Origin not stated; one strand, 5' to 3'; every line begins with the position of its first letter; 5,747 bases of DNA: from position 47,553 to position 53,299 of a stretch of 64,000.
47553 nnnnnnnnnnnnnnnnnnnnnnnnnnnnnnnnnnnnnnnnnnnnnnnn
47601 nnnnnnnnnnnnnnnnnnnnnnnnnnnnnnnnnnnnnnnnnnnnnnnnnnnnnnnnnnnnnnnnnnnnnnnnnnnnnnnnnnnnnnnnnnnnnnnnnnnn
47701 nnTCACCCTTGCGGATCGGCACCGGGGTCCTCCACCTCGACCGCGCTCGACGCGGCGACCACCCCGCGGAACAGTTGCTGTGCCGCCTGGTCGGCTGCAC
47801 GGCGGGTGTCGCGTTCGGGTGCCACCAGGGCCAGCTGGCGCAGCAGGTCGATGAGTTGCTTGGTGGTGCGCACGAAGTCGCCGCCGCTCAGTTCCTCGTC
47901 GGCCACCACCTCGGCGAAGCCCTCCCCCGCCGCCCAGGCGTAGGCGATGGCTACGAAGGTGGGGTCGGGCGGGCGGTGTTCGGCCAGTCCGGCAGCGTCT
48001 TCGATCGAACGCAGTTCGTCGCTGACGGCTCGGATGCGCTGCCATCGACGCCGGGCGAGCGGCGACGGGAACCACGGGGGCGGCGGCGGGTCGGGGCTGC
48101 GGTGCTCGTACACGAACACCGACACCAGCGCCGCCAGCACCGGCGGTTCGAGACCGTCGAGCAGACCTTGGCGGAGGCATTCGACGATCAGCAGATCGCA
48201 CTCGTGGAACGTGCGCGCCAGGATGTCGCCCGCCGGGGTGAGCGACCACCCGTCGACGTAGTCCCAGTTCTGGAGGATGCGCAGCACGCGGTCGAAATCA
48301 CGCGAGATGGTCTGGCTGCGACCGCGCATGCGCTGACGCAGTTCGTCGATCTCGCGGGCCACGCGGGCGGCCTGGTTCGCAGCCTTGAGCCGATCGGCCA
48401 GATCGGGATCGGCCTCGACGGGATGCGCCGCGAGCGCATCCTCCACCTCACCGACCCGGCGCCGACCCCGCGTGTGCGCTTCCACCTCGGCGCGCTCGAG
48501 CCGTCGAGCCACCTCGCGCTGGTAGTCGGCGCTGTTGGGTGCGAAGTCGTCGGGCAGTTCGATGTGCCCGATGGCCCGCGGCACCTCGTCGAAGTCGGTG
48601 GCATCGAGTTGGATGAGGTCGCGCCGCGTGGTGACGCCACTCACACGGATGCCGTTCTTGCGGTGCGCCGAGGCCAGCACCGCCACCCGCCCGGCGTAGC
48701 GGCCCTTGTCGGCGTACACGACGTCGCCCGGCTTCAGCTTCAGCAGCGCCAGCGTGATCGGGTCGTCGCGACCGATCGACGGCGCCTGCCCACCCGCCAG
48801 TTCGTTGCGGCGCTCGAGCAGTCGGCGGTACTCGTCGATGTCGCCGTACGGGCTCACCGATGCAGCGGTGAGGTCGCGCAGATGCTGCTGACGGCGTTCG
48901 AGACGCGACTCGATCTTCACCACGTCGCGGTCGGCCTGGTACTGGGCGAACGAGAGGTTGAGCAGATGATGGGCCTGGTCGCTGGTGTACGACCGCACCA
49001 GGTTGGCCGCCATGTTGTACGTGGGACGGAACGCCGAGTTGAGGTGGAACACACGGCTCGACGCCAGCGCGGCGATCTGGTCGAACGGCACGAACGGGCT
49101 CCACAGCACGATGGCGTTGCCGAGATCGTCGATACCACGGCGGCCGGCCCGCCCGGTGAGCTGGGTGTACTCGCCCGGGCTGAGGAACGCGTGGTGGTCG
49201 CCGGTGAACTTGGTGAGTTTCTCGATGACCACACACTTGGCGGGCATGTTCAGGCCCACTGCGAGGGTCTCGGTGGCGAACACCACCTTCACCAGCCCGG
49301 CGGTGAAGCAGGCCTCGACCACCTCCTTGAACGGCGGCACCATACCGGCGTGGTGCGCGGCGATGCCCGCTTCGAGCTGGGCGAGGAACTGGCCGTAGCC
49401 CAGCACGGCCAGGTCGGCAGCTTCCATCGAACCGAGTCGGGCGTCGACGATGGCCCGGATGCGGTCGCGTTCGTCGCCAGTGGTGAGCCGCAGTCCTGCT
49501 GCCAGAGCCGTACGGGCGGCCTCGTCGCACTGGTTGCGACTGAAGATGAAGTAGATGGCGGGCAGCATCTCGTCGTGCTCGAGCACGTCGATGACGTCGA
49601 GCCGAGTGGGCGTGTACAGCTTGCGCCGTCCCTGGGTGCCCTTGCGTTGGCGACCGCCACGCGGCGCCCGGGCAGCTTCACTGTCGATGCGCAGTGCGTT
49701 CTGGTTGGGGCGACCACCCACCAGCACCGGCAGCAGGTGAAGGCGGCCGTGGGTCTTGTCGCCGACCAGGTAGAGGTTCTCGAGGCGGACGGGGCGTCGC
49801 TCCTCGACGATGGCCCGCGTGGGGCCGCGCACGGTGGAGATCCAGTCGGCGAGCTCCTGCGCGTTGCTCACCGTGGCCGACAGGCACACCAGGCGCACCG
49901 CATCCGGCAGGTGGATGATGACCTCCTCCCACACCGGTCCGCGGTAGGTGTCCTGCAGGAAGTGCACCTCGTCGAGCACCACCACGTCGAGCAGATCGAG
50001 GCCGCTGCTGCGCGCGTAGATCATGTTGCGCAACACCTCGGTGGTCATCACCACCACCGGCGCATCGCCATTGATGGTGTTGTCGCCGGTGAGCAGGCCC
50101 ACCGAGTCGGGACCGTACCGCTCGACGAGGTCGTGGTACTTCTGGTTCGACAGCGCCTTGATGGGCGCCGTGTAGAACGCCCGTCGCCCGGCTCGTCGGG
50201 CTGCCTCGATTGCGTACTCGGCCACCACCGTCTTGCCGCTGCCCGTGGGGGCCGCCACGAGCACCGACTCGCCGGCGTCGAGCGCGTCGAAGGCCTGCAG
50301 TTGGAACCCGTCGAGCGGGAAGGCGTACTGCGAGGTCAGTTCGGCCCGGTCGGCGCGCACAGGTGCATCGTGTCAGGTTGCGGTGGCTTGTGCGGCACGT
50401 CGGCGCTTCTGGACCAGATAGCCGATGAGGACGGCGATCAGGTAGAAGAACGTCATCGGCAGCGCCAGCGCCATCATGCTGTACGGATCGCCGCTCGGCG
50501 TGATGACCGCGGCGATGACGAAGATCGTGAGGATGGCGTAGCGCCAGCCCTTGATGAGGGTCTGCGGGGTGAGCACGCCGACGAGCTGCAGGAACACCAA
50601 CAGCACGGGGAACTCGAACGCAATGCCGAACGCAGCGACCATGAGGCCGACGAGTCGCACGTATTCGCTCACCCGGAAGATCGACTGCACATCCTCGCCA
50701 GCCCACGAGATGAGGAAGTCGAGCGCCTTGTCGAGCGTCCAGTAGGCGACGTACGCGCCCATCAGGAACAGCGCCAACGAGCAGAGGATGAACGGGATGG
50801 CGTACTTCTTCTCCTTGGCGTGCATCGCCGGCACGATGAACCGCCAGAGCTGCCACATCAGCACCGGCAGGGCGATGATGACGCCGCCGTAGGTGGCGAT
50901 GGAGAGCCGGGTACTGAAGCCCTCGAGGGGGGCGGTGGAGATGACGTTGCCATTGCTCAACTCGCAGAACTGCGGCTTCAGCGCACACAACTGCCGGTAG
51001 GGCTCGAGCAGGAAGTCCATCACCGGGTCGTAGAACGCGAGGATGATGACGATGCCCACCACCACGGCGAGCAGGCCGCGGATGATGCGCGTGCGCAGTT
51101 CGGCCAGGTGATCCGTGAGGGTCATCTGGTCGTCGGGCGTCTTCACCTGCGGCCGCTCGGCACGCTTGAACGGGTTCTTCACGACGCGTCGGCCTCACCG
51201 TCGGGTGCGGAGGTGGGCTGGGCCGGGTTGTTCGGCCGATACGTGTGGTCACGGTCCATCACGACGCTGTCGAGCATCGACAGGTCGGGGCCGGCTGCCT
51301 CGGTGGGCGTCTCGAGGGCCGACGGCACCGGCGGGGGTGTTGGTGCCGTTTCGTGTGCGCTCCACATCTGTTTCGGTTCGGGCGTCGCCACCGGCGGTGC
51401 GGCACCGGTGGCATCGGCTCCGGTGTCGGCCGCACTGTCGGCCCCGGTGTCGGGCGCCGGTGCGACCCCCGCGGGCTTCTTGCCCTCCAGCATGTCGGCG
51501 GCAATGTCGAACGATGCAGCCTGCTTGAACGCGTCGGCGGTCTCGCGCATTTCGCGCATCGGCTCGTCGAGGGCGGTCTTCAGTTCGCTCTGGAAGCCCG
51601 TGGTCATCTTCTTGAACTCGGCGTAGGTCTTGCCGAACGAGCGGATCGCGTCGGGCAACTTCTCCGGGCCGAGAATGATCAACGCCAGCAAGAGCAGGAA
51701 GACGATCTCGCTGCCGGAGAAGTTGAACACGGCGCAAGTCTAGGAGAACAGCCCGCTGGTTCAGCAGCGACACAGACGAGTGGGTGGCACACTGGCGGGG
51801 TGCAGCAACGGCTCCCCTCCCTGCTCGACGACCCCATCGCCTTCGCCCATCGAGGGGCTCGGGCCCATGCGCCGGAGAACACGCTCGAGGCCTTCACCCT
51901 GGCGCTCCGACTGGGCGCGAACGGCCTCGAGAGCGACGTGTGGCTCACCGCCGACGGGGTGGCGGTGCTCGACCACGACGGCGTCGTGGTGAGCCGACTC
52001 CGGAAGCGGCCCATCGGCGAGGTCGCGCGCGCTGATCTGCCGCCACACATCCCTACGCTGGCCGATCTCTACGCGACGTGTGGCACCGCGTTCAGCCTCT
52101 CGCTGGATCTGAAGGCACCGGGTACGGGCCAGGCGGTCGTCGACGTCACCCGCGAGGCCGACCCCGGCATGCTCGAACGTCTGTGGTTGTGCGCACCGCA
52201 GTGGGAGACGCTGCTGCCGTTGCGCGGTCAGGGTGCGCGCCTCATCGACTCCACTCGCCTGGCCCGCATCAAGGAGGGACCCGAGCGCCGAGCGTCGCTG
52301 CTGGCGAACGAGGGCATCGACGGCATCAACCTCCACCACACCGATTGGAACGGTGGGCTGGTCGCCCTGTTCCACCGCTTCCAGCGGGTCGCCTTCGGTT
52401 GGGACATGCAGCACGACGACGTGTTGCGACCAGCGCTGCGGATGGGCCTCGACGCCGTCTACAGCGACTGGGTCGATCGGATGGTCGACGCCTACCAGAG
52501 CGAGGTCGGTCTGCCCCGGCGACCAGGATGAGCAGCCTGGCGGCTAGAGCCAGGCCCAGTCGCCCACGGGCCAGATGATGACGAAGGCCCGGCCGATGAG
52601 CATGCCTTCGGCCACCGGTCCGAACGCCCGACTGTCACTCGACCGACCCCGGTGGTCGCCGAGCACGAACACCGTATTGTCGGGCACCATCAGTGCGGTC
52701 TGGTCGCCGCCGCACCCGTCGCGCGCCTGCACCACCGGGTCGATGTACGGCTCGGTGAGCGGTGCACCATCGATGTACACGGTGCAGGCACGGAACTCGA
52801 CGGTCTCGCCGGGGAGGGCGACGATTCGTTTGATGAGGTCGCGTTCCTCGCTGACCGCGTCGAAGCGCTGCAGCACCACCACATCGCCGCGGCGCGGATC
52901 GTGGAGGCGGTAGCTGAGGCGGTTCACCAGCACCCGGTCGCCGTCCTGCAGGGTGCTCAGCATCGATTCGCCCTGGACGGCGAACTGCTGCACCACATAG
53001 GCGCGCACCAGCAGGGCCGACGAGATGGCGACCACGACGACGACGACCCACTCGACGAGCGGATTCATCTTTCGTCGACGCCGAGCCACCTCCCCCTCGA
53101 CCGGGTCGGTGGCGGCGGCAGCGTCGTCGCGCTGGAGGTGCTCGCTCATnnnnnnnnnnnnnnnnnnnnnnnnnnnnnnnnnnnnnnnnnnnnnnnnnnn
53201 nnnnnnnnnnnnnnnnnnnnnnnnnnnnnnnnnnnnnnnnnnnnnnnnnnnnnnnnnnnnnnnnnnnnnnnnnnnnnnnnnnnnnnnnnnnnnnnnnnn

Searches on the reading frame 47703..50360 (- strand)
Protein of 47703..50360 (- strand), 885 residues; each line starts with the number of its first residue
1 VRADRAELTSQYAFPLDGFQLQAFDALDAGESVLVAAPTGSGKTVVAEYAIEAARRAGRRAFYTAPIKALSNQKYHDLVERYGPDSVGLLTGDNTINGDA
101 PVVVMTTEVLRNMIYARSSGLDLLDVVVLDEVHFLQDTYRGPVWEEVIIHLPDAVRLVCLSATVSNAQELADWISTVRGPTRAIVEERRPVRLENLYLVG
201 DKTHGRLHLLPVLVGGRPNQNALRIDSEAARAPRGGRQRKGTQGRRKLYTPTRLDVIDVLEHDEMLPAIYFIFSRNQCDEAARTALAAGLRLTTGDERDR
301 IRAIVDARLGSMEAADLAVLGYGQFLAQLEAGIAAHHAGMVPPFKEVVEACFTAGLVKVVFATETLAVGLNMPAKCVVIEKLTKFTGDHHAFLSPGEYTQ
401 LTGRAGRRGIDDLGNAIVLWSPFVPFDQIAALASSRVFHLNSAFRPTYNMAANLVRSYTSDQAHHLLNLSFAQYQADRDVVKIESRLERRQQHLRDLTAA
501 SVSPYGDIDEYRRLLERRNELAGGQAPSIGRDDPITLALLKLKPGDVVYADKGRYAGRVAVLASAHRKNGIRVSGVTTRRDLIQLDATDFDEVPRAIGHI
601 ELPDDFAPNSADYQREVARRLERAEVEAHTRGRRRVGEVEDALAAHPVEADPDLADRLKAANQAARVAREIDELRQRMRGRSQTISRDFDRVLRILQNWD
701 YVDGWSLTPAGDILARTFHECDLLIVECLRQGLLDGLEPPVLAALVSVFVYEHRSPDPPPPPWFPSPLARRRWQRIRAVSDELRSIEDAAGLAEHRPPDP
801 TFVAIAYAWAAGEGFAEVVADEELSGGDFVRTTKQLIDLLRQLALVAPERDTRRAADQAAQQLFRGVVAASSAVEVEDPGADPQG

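Call 9: search_protein_families(library=pfam, proteins=[window:47703-50360:-])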
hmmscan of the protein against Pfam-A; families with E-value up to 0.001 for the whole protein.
window:47703-50360:- (885 aa): 6 families
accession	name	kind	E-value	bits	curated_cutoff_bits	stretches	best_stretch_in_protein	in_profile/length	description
PF08148.17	DSHCT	-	4e-33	115.1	22.7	1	707-869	4-171/172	DSHCT (NUC185) domain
PF00270.35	DEAD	-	2.9e-27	95.9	26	1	19-169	3-166/167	DEAD/DEAH box helicase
PF04851.21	ResIII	-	2e-12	47.8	22.5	1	30-164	23-162/164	Type III restriction enzyme, res subunit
PF22527.2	DEXQc_Suv3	-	2.2e-09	37.5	27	1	35-163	18-133/154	DEXQ-box helicase domain of Suv3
PF00271.37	Helicase_C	-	1.3e-07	32.3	23.5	1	325-409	33-110/110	Helicase conserved C-terminal domain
PF13401.12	AAA_22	-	1.1e-05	26.2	27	1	32-147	7-104/130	AAA domain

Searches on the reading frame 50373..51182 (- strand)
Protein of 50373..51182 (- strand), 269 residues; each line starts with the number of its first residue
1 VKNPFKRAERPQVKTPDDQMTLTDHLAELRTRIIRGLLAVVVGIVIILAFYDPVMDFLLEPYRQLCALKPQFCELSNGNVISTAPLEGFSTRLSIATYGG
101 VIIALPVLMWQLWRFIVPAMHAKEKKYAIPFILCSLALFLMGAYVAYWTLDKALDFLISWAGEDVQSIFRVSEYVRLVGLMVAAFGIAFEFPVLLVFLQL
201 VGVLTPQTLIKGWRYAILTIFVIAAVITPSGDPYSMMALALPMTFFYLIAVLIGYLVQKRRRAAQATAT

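Call 9: search_protein_families(library=pfam, proteins=[window:50373-51182:-])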
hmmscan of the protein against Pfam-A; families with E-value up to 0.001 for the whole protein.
window:50373-51182:- (269 aa): 1 family
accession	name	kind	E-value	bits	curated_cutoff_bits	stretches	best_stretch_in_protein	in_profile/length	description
PF00902.23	TatC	-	1.4e-66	224.7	25.1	1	24-242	1-208/208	Sec-independent protein translocase protein (TatC)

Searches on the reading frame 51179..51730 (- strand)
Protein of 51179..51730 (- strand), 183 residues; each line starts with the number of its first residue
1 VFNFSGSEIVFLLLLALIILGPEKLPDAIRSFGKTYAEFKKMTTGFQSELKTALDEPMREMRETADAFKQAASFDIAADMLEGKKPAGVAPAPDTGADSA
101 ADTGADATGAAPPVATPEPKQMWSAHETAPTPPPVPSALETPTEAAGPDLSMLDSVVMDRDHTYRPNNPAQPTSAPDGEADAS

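Call 9: search_protein_families(library=pfam, proteins=[window:51179-51730:-])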
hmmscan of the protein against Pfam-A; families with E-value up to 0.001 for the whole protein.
window:51179-51730:- (183 aa): 1 family
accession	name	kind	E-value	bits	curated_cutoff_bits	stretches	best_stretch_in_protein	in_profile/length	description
PF02416.21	TatA_B_E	-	1.3e-10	40.8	21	1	5-52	2-49/53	mttA/Hcf106 family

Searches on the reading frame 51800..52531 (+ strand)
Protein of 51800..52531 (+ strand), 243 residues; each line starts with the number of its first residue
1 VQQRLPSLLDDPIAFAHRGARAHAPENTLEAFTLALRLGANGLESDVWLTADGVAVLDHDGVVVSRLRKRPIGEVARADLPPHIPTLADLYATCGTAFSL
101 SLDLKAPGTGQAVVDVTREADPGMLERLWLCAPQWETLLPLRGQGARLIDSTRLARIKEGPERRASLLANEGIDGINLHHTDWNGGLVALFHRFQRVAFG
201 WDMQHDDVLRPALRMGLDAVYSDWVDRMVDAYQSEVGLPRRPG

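Call 9: search_protein_families(library=pfam, proteins=[window:51800-52531:+])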
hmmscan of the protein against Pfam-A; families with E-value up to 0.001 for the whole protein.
window:51800-52531:+ (243 aa): 1 family
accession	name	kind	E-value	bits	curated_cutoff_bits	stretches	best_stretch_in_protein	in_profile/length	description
PF03009.23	GDPD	-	6.6e-15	56.3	23.6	1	17-63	1-47/244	Glycerophosphoryl diester phosphodiesterase family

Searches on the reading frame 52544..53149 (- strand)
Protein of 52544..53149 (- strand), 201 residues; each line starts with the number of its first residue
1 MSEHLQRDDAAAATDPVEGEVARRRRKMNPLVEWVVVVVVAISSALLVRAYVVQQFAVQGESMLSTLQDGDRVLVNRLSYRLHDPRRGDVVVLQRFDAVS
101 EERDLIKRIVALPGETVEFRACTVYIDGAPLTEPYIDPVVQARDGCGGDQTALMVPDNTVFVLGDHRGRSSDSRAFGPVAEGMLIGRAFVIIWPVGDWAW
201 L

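Call 9: search_protein_families(library=pfam, proteins=[window:52544-53149:-])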
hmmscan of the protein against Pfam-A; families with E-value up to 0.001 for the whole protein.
window:52544-53149:- (201 aa): 2 families
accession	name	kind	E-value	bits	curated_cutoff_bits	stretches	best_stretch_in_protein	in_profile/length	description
PF10502.14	Peptidase_S26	-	1.4e-44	152.5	22.9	1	32-193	2-168/168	Signal peptidase, peptidase S26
PF00717.28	Peptidase_S24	-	0.00031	20.9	23.3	1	56-109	38-82/116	Peptidase S24-like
